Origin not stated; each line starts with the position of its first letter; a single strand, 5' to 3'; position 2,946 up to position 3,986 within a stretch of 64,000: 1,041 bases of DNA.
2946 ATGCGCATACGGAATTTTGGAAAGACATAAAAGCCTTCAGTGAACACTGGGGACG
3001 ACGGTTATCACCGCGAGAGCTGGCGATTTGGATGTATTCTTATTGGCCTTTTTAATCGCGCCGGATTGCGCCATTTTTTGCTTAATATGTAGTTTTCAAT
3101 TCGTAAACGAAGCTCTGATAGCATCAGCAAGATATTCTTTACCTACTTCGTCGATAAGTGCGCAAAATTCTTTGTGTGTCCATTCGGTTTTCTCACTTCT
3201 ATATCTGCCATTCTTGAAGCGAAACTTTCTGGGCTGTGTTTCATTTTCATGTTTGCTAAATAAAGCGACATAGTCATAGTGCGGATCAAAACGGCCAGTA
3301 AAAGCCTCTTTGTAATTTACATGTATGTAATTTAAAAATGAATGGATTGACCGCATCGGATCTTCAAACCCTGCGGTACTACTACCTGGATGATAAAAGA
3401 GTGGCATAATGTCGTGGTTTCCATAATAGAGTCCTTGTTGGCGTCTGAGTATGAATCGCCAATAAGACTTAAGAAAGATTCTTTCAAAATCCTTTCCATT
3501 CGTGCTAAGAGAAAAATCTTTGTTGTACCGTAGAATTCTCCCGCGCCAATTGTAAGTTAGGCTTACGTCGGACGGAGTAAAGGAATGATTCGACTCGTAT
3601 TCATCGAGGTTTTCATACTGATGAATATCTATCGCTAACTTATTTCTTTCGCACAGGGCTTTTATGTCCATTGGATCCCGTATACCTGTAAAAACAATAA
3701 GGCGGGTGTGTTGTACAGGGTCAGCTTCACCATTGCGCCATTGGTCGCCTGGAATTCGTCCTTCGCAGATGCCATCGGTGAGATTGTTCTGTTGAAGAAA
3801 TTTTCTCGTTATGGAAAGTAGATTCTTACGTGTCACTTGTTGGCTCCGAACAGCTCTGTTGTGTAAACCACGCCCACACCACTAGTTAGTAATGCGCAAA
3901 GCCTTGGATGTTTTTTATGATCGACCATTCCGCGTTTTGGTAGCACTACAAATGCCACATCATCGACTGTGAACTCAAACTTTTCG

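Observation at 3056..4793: Low-GC two-gene islet: AbiGi/DUF2971-like protein + unassignable 246-aa partner (candidate novel abortive-infection/defence pair)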

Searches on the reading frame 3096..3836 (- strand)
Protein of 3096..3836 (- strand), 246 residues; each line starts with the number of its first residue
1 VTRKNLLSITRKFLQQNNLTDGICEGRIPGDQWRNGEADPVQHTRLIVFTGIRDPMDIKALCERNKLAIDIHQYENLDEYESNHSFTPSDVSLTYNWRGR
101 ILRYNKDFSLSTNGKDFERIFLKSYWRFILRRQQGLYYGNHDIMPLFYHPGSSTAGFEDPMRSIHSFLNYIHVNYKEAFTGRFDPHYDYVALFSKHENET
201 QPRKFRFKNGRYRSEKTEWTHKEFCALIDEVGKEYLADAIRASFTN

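Call 3: search_protein_families(library=pfam, proteins=[window:3096-3836:-], max_evalue=10)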
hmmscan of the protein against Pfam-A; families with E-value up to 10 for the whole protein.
window:3096-3836:- (246 aa): 0 families

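Call 4: search_protein_families(library=padloc, proteins=[window:3096-3836:-], max_evalue=10)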
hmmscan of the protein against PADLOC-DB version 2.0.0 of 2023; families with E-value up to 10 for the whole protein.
window:3096-3836:- (246 aa): 0 families

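Call 5: search_protein_families(library=ncbifam, proteins=[window:3096-3836:-], max_evalue=10)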
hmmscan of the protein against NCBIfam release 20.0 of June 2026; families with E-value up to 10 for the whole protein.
window:3096-3836:- (246 aa): 1 family
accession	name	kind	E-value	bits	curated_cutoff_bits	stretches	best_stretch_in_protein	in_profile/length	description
TIGR00918.1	2A060602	subfamily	0.11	10.1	1120.4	1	18-65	798-846/1145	transmembrane receptor Patched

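Call 6: search_protein_families(library=phrogs, proteins=[window:3096-3836:-], max_evalue=10)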
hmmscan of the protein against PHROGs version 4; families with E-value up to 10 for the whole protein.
window:3096-3836:- (246 aa): 1 family
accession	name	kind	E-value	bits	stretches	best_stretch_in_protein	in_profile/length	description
phrog_23902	-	unknown function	0.22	12.8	1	86-122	46-82/109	-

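Call 8: find_homologous_proteins(query=window:3096-3836:-)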
Query window:3096-3836:- (246 aa): 4 proteins with E <= 0.001 among 188 candidates.
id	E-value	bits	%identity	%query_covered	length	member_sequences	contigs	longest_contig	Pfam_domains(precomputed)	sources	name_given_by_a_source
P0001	2.7e-169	579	100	100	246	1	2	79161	-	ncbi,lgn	-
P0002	9.6e-81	289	51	98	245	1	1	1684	-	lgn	-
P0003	5.2e-21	94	29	93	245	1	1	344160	-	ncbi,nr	ncbi:MAG: hypothetical protein KF681_10965 [Bdellovibrionaceae bacterium]|nr:hypothetical protein [P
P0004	1.1e-17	83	30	68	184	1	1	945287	-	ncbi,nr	ncbi:MAG: hypothetical protein IPJ84_00170 [Bdellovibrionales bacterium]|nr:hypothetical protein [Bd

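Call 10: find_encoding_contigs(protein=P0003, flank=8000, max_places=3)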
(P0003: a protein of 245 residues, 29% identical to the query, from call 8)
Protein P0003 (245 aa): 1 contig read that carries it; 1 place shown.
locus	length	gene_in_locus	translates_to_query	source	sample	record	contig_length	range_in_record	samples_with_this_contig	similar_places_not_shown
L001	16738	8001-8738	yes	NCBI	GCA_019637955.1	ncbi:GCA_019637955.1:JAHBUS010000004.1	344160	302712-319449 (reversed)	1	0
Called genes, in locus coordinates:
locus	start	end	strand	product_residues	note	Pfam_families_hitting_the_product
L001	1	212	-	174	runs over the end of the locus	PF01641:SelR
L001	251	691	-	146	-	PF01641:SelR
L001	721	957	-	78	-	PF00462:Glutaredoxin, PF13417:GST_N_3 (weak)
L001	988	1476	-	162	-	PF01625:PMSR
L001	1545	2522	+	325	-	PF12852:Cupin_6, PF00165:HTH_AraC (weak), PF12833:HTH_18, PF00165:HTH_AraC (weak)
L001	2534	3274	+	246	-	-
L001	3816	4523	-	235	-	-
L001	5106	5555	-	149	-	-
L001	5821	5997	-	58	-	-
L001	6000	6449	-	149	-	PF07508:Recombinase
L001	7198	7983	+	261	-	PF10899:AbiGi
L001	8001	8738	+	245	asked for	-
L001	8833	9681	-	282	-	-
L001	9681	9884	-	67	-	-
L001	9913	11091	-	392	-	PF18145:SAVED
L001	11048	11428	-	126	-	PF26395:E2-CBASS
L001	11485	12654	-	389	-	PF18144:SMODS, PF21654:DncV-like_NTFase (weak)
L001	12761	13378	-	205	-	PF00239:Resolvase, PF02796:HTH_7 (faint)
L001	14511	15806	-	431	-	PF02627:CMD (faint)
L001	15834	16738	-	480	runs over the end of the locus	PF03606:DcuC (faint), PF02667:SCFA_trans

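Call 11: find_encoding_contigs(protein=P0004, flank=8000, max_places=3)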
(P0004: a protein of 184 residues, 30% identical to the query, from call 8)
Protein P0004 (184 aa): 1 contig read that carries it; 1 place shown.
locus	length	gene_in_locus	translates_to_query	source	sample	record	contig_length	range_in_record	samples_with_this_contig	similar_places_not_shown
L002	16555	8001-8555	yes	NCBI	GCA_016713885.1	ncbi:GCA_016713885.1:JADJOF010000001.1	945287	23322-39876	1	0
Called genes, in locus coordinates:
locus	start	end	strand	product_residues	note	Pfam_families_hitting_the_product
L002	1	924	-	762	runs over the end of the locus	PF01555:N6_N4_Mtase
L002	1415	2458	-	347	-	-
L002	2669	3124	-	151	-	PF00583:Acetyltransf_1 (weak)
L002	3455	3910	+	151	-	-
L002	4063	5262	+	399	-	PF01381:HTH_3 (weak), PF06114:Peptidase_M78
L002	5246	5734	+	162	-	PF14367:DUF4411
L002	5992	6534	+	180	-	PF10899:AbiGi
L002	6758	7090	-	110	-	PF01609:DDE_Tnp_1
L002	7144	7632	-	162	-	PF01609:DDE_Tnp_1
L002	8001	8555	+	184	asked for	-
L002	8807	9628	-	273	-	PF13276:HTH_21 (weak), PF00665:rve, PF13683:rve_3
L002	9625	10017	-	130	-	PF01527:HTH_Tnp_1 (weak)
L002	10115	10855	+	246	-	-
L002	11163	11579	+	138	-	-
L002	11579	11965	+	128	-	PF05717:TnpB_IS66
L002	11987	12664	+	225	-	-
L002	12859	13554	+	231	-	PF03050:DDE_Tnp_IS66, PF13817:DDE_Tnp_IS66_C (weak)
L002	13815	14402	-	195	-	-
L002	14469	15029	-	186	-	-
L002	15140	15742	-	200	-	PF08241:Methyltransf_11, PF08242:Methyltransf_12, PF13649:Methyltransf_25, PF13847:Methyltransf_31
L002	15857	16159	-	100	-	PF13560:HTH_31, PF12844:HTH_19 (weak), PF01381:HTH_3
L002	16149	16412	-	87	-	-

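Call 12: find_encoding_contigs(protein=P0002, flank=8000, max_places=3)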
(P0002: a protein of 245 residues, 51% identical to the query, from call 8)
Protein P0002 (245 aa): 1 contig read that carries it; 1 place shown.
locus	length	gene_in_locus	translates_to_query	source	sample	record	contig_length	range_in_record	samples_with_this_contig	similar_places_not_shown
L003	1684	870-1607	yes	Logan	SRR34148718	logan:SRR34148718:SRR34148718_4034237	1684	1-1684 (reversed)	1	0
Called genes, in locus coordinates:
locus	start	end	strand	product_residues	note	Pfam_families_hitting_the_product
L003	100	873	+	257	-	PF10899:AbiGi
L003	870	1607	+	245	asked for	-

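Call 25: predict_structure(alignment_id=A1)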
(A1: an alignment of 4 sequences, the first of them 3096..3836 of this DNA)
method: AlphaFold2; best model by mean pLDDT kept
length: 246 residues; sequences in the alignment: 4
mean_pLDDT: 77.0   pTM: 0.75
mean pLDDT of the five models: 77.0, 77.0, 71.3, 66.6, 60.8
residues with pLDDT >= 90: 28; 70-90: 156; 50-70: 46; < 50: 16
segments of 3 or more residues with pLDDT < 50: 1-4, 87-92, 148-151
pLDDT, mean of each block of 10 residues (from residue 1): 56 80 84 67 79 91 87 86 57 55 88 85 83 84 55 69 87 74 81 82 72 72 90 89 72
secondary structure, 60 per line:
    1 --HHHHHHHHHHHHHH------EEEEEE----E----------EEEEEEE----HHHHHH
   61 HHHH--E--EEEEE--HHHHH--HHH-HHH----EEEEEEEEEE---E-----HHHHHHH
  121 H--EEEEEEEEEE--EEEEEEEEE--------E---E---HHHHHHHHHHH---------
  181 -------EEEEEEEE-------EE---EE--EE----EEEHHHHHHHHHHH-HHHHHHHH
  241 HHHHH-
elements in order: H3-16 E23-28 E44-50 H55-64 E70-74 H77-81 E95-104 H114-121 E124-133 E136-144 H161-171 E188-195 E218-220 H221-231 H233-245

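Call 26: search_protein_representatives(alignment_id=A1)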
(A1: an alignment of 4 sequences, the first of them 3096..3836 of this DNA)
Query: 4 sequences, 245 profile positions. Proteins with E-value up to 0.001 (for the whole library): 41; up to 1e-10: 36; up to 1e-30: 14. The best 41 are listed.
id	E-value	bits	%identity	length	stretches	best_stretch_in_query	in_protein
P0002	1.2e-124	430.8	-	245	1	1-245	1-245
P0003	5.6e-100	350.0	-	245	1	7-244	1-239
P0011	1.4e-54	201.4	-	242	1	1-239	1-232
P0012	1.1e-51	191.8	-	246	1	1-241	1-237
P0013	7.2e-51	189.2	-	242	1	1-242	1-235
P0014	1.4e-47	178.4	-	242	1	1-231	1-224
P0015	6.4e-47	176.3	-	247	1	1-244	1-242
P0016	7.6e-44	166.2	-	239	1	1-243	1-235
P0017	7.6e-43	162.9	-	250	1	1-206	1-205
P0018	9.4e-43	162.6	-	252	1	1-243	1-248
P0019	9.3e-42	159.4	-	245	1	5-243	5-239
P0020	4.4e-35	137.5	-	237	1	1-202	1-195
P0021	5.8e-34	133.8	-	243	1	8-244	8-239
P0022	3.3e-31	124.8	-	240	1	49-243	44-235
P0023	1.4e-24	103.1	-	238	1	3-242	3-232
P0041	6.7e-14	68.1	-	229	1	85-170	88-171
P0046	2.8e-09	53.0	-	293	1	74-205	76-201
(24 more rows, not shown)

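Call 29: search_protein_families(library=pfam, alignment_id=A2, max_evalue=1)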
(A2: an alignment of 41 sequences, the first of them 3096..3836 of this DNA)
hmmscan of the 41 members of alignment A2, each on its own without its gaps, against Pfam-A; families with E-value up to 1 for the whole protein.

A. member 1, window:3096-3836:- (246 aa): 0 families

B. families by the number of members that match (of 41 scanned): 24 families
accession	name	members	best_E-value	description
PF14591.11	AF0941-like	2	0.23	AF0941-like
PF20299.4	NARF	1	0.0072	Nucleotidyltransferase-Associated Rossmannoid Fold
PF03808.19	Glyco_tran_WecG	1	0.012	Glycosyl transferase WecG/TagA/CpsF family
PF19073.5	DUF5769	1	0.033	Family of unknown function (DUF5769)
PF08479.16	POTRA_2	1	0.049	POTRA domain, ShlB-type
PF10957.13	Spore_Cse60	1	0.058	Sporulation protein Cse60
PF18198.7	AAA_lid_11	1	0.068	Dynein heavy chain AAA lid domain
PF09769.14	ApoO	1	0.078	Apolipoprotein O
PF16178.10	Anoct_dimer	1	0.087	Anoctamin, dimerisation domain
PF24413.1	W02B3_4_N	1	0.089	W02B3.4-like, N-terminal domain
PF21655.3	L544_NTransf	1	0.098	L544, nucleotidyltransferase domain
PF02879.22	PGM_PMM_II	1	0.1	Phosphoglucomutase/phosphomannomutase, alpha/beta/alpha domain II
PF18127.6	NAMPT_N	1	0.1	Nicotinamide phosphoribosyltransferase, N-terminal domain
PF24991.2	Ig_NUP210_4th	1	0.11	NUP210 forth Ig-like domain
PF09189.15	DUF1952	1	0.12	Domain of unknown function (DUF1952)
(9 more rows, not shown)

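Call 31: search_solved_structures(query=A2, max_evalue=10)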
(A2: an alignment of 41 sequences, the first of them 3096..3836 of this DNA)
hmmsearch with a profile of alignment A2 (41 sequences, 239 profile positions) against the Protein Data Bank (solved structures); distinct sequences matched with E-value up to 10: 1.
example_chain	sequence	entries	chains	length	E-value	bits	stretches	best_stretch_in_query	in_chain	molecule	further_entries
1hp8_A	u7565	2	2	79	0.084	15.7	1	9-64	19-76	Cx9C motif-containing protein 4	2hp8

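Call 32: fold_search(model_id=the predicted structure, library=pdb)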
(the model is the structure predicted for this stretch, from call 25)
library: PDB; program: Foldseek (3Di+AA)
matches with E <= 10: 390; with E <= 0.001: 0
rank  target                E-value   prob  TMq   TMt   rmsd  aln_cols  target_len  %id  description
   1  3hrg                  2.3e-01  0.11  0.17  0.16  12.5       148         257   10  Crystal structure of Bacteroides thetaiotaomicron BT_3980, protein with actin-like ATPase fold and unknown function (NP_ (released 2009-06-23)
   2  3k6q_A                2.4e-01  0.09  0.14  0.22  15.4       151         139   14  CRYSTAL STRUCTURE OF An antitoxin part of a putative toxin/antitoxin system (SWOL_0700) FROM SYNTROPHOMONAS WOLFEI SUB (released 2009-10-27)
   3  7z2h_A                3.9e-01  0.06  0.16  0.09  17.2       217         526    8  Cryo-EM structure of NNRTI resistant M184I/E138K mutant HIV-1 reverse transcriptase with a DNA aptamer in complex with (released 2022-07-20)
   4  6bqw_A                4.7e-01  0.07  0.18  0.17  16.3       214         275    7  AlfA Filament bound to AMPPNP (released 2018-02-28)
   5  6w9r_G                5.0e-01  0.08  0.15  0.21  13.1       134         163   10  Crystal structure of an OTU deubiquitinase from Wolbachia pipientis wMel bound to ubiquitin (released 2020-07-01)
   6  9fia_B5               6.0e-01  0.11  0.16  0.25  10.9       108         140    6  SSU(body) structure derived from the SSU sample of the mitoribosome from T. gondii. (released 2024-12-11)
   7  1ylq_A                8.7e-01  0.09  0.14  0.30  10.5       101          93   13  Crystal structure of putative nucleotidyltransferase (released 2005-03-01)
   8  4nca_A                9.9e-01  0.04  0.15  0.07  13.9       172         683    9  Structure of Thermus thermophilus Argonaute bound to guide DNA 19-mer and target DNA in the presence of Mg2+ (released 2014-01-15)
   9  9tvu_v                1.1e+00  0.08  0.14  0.18   9.8        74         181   14  Structure of the Chlamydomonas reinhardtii chlororibosome (released 2026-02-18)
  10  3bp8_B                1.1e+00  0.05  0.15  0.11  10.6       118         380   11  Crystal structure of Mlc/EIIB complex (released 2008-05-27)
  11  5tkw                  1.1e+00  0.04  0.15  0.15  17.1       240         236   11  1.35 Angstrom Resolution Crystal Structure of a Pullulanase-specific Type II Secretion System Integral Cytoplasmic Membr (released 2016-10-19)
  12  5f7q_C                1.1e+00  0.10  0.17  0.11   6.1        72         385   11  ROK repressor Lmo0178 from Listeria monocytogenes bound to operator (released 2016-09-07)
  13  8fmw_K                1.2e+00  0.14  0.16  0.31   6.5        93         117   10  The structure of a hibernating ribosome in the Lyme disease pathogen (released 2023-11-08)
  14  8exf_A                1.3e+00  0.04  0.14  0.11  18.3       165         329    8  Crystal structure of human FAM46A-BCCIPa complex at 3.2 angstrom resolution (released 2023-03-15)
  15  4mh4_A                1.3e+00  0.03  0.12  0.17  10.9       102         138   10  Crystal Structure of OsmC-like protein from Burkholderia cenocepacia J2315 (released 2013-10-16)
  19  3c18_A                1.3e+00  0.03  0.10  0.09   7.5        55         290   25  Crystal structure of nucleotidyltransferase-like protein (ZP_00538802.1) from Exiguobacterium sibiricum 255-15 at 1.90 (released 2008-02-12)
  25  6sxj                  1.7e+00  0.07  0.11  0.11   7.4        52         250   15  Crystal structure of spectinomycin adenyltransferase AAD(9) from Enterococcus faecialis (released 2020-04-15)
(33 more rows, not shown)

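Call 35: find_related_loci(query=A1, collection=genome_contigs, flank=10000)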
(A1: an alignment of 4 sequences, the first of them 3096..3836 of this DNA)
Query A1 (246 aa) in genome_contigs; peptide patterns used: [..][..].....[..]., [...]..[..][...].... (x = any residue, [..] = any of these).
70 stretches matched a pattern; 2 encode a relative of the query (tblastn E <= 1e-3); 2 distinct loci.
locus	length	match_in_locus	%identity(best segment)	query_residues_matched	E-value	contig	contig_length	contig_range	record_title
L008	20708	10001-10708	29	1-240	4e-28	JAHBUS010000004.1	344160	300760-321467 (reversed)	MAG: Bdellovibrionaceae bacterium isolate ACE_BDE3 BDE3_4, whole genome shotgun sequence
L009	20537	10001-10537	28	62-238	5e-25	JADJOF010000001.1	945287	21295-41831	MAG: Bdellovibrionales bacterium isolate Fred_18-Q3-R57-64_BAT3C.339 tig00003056-10-9446210, whole genome shotgun sequen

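Call 36: find_homologous_proteins(query=A2)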
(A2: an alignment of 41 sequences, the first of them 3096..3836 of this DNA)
Query A2 (41 sequences) (246 aa, profile of the alignment): 8 proteins with E <= 0.001 among 3063 candidates.
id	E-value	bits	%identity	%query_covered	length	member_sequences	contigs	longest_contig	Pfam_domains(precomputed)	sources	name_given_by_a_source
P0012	2.3e-67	245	37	79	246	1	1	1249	-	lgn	-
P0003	3.1e-63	232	29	93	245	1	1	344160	-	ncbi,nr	ncbi:MAG: hypothetical protein KF681_10965 [Bdellovibrionaceae bacterium]|nr:hypothetical protein [P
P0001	4.8e-62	228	100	100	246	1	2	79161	-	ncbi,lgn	-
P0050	2.7e-57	212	37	62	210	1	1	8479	-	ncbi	ncbi:MAG: hypothetical protein AB7H97_04395 [Pseudobdellovibrionaceae bacterium]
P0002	2.7e-57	212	51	98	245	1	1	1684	-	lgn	-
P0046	3.9e-56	208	26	50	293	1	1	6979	-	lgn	-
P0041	1.9e-52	196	28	43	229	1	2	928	-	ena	-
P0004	4.8e-50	188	30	68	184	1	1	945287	-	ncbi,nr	ncbi:MAG: hypothetical protein IPJ84_00170 [Bdellovibrionales bacterium]|nr:hypothetical protein [Bd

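Call 42: find_encoding_contigs(protein=P0046, flank=7000, max_places=2)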
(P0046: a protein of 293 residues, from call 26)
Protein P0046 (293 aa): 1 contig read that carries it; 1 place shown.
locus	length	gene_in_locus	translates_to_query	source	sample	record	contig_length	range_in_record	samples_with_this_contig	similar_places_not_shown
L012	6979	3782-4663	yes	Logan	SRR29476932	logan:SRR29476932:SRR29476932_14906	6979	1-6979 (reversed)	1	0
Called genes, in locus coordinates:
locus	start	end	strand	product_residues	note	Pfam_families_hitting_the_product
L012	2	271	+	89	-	?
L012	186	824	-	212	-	-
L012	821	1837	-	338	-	-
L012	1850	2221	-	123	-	PF01381:HTH_3 (faint)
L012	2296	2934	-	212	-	PF00239:Resolvase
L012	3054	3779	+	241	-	PF10899:AbiGi (faint)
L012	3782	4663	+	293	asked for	-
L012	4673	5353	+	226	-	PF18780:HNH_repeat, PF01844:HNH, PF14279:HNH_5 (weak)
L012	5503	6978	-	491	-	?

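Call 43: find_encoding_contigs(protein=P0050, flank=8000, max_places=2)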
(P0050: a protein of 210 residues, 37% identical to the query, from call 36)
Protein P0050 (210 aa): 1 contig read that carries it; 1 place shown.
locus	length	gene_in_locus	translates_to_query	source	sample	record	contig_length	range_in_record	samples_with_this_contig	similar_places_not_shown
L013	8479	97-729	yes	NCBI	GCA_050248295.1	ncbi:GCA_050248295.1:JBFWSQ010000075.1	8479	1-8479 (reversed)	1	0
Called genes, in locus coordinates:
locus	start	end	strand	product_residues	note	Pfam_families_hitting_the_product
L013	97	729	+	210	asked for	-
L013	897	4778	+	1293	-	PF20473:MmeI_Mtase (faint), PF02384:N6_Mtase, PF07669:Eco57I (faint), PF18135:Type_ISP_C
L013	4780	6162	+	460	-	PF13091:PLDc_2 (weak)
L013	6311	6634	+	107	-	PF01381:HTH_3, PF13443:HTH_26, PF13560:HTH_31 (faint)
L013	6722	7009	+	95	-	-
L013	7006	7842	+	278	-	-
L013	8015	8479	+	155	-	?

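Call 44: list_cluster_members(proteins=[P0001, P0005, P0012, P0041, P0008])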
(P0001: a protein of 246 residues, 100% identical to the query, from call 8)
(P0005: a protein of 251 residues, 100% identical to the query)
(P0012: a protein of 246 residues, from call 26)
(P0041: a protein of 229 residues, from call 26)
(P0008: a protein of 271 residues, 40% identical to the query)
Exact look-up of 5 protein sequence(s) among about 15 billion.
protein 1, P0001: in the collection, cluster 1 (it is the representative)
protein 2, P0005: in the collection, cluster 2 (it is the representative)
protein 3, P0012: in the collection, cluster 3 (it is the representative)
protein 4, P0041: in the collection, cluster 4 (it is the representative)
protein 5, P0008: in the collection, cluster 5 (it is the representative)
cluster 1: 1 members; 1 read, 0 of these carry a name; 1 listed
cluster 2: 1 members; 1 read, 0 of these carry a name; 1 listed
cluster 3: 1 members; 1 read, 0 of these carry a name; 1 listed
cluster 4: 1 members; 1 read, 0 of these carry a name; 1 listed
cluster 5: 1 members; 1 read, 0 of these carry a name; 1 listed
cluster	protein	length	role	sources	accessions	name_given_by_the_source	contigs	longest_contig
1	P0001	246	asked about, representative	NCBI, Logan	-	-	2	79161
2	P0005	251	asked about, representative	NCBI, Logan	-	-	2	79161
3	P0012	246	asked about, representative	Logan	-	-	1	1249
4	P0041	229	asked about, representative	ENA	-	-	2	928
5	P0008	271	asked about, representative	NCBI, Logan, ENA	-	-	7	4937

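Call 56: search_dna_similar(query=window:3096-3836:-, collection=plasmids, mode=protein, max_evalue=0.01)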
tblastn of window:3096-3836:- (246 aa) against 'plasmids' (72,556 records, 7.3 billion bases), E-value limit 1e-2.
No match.

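Call 64: find_related_loci(query=A5, collection=metagenome_contigs, flank=8000)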
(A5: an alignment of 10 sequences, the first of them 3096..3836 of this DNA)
Query A5 (246 aa) in metagenome_contigs; peptide patterns used: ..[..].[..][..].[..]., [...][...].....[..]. (x = any residue, [..] = any of these).
402 stretches matched a pattern, but none encodes a relative of the query by tblastn (E <= 1e-3).

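Call 65: find_related_loci(query=A5, collection=viral_contigs, flank=8000)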
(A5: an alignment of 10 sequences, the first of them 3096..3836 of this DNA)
Query A5 (246 aa) in viral_contigs; peptide patterns used: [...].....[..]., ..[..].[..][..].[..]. (x = any residue, [..] = any of these).
112 stretches matched a pattern, but none encodes a relative of the query by tblastn (E <= 1e-3).

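Call 71: find_related_loci(query=A7, collection=metagenome_contigs, flank=8000)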
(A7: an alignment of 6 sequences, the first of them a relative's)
Query A7 (242 aa) in metagenome_contigs; peptide patterns used: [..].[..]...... (x = any residue, [..] = any of these).
15 stretches matched a pattern, but none encodes a relative of the query by tblastn (E <= 1e-3).

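Call 72: find_related_loci(query=A7, collection=viral_contigs, flank=8000)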
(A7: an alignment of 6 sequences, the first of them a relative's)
Query A7 (242 aa) in viral_contigs; peptide patterns used: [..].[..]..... (x = any residue, [..] = any of these).
6 stretches matched a pattern, but none encodes a relative of the query by tblastn (E <= 1e-3).
